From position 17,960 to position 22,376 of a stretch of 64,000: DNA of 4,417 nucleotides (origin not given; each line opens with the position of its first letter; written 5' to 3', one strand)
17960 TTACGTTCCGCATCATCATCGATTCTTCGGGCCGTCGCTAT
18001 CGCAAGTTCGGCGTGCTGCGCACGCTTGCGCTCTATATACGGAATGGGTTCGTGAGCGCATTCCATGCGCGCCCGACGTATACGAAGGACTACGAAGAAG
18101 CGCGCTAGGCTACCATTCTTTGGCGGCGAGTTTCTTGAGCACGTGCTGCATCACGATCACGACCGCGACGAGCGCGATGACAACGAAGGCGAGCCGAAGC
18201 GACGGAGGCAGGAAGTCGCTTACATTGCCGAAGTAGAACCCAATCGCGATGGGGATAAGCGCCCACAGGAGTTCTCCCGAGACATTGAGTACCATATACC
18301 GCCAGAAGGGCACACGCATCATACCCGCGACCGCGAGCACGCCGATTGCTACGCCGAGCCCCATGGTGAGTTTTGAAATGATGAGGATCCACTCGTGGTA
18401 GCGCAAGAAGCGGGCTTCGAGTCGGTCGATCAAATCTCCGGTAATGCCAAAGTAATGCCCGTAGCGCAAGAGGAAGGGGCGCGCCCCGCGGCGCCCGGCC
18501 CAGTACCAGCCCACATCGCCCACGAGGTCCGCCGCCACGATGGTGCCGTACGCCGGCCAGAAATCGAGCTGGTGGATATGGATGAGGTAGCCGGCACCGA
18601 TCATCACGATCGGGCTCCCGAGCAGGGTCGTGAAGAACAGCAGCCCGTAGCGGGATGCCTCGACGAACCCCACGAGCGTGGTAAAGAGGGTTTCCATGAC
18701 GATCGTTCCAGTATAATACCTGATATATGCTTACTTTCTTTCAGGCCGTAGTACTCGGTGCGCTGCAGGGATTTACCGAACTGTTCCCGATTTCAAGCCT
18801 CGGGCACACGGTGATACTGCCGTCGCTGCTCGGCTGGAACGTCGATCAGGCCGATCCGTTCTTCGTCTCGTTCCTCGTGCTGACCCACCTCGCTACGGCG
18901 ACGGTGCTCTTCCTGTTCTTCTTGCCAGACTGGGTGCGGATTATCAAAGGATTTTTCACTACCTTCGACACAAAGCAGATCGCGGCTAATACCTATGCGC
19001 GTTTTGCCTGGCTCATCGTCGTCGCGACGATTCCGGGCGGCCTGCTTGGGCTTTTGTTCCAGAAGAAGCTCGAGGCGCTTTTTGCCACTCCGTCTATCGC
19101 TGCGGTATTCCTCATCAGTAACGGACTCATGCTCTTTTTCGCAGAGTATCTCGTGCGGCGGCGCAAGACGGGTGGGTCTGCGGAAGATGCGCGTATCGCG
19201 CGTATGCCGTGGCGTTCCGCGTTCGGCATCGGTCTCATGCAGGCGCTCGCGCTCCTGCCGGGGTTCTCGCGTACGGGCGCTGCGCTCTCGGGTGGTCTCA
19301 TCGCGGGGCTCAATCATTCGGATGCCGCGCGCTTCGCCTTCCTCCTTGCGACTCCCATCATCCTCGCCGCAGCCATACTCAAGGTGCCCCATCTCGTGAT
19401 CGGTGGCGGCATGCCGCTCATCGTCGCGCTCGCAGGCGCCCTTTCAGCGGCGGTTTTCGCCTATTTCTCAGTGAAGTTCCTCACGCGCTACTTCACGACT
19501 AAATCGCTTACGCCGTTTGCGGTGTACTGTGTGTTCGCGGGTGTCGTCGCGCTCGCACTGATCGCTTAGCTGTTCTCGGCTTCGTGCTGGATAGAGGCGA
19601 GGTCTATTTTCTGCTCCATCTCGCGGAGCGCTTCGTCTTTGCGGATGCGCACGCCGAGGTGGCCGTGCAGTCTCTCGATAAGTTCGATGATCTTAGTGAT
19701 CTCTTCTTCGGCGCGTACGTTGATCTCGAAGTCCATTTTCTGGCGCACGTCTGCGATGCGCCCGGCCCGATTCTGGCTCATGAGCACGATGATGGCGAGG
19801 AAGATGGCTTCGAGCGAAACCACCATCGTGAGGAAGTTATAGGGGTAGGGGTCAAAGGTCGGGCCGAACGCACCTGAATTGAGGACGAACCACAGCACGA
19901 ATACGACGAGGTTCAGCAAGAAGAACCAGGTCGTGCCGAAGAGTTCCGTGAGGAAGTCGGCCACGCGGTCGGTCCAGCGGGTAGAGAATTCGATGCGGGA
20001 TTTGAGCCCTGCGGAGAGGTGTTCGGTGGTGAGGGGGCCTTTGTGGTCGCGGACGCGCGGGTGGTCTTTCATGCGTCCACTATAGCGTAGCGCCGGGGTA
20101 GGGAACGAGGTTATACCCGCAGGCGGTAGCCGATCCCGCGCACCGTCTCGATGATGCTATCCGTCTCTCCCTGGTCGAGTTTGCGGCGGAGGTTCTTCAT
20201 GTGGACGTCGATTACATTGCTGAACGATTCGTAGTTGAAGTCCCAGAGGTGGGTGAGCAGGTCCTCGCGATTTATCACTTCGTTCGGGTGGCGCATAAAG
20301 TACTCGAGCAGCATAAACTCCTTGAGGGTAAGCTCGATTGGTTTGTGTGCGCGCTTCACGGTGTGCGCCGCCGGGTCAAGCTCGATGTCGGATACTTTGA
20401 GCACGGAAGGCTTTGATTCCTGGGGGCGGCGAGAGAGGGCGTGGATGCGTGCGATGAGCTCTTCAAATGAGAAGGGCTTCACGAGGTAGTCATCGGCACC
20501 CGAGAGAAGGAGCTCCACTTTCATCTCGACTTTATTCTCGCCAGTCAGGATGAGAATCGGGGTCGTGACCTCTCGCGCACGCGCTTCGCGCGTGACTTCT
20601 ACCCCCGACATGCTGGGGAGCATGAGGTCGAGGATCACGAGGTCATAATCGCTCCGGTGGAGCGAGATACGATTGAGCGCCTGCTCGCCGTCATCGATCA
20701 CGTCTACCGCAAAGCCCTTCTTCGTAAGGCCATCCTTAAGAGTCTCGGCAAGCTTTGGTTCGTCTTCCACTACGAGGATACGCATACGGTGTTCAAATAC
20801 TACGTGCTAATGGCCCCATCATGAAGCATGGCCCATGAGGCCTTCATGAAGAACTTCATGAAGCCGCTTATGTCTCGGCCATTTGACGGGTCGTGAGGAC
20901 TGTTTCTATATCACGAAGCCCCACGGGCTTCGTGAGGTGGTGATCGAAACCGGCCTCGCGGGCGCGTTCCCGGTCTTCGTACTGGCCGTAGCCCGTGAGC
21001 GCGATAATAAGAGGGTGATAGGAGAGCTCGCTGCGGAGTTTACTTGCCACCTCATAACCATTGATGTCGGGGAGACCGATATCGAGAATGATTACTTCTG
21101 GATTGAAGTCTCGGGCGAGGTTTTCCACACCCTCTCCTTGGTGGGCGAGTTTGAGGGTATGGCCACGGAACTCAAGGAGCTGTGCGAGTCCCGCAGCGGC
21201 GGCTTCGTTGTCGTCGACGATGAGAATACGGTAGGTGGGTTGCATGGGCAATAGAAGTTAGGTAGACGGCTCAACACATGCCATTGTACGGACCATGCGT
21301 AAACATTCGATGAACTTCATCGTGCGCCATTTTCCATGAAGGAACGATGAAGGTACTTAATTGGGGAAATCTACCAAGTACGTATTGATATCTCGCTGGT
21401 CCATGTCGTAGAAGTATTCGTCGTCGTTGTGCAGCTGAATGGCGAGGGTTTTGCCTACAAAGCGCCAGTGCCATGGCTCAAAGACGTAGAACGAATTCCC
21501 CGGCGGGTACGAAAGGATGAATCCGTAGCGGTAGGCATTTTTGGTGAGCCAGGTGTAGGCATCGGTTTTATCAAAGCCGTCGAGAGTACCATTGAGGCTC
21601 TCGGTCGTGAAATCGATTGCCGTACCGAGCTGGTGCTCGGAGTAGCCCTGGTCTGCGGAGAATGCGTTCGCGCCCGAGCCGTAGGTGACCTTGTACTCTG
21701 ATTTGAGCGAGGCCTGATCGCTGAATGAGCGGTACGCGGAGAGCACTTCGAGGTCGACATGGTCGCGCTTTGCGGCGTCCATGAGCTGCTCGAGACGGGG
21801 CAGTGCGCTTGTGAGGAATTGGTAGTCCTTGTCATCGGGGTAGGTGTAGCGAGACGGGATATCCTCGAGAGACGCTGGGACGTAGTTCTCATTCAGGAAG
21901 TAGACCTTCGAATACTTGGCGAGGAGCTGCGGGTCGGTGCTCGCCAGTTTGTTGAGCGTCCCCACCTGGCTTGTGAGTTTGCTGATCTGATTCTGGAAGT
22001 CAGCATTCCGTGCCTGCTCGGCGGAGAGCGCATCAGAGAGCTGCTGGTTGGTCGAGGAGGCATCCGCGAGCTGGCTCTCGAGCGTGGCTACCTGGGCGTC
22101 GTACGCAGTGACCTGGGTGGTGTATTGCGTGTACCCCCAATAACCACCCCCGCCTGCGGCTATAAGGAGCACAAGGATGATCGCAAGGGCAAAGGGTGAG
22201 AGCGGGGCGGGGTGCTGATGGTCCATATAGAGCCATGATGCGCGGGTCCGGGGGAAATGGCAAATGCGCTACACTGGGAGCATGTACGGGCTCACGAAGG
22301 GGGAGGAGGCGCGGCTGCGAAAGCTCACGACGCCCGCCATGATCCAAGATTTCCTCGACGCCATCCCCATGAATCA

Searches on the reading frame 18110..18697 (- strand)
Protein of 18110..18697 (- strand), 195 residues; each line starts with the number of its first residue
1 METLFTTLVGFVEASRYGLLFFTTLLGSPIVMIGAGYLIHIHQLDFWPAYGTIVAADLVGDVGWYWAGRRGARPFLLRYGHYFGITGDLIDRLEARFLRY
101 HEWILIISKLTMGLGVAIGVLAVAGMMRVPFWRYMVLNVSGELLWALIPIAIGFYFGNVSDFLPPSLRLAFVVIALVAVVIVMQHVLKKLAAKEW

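Call 72: search_protein_families(library=pfam, proteins=[window:18110-18697:-], max_evalue=0.001)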
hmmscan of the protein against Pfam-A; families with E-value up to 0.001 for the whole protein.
window:18110-18697:- (195 aa): 1 family
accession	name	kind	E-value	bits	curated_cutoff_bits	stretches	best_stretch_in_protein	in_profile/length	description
PF09335.16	VTT_dom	-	7e-11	43.1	33.9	1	29-153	4-121/123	VTT domain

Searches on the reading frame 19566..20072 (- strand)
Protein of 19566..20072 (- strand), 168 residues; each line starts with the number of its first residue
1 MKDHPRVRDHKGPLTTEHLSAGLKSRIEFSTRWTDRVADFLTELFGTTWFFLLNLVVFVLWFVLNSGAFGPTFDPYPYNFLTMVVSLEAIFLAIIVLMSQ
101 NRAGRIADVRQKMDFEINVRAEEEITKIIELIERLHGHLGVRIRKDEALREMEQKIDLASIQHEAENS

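Call 72: search_protein_families(library=pfam, proteins=[window:19566-20072:-], max_evalue=0.001)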
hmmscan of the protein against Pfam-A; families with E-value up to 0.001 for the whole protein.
window:19566-20072:- (168 aa): 1 family
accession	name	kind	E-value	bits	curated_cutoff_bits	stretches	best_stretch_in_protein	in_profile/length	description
PF06210.16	DUF1003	-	3.9e-29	101.3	27.4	1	45-142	1-99/103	Protein of unknown function (DUF1003)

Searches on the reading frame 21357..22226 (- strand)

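Call 15: search_protein_families(library=pfam, proteins=[window:21357-22226:-], max_evalue=0.001)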
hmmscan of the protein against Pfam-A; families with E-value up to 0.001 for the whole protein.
window:21357-22226:- (289 aa): 1 family
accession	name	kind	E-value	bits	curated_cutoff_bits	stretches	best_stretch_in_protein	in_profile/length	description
PF02557.22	VanY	-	1.9e-31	109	25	1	141-259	8-132/132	D-alanyl-D-alanine carboxypeptidase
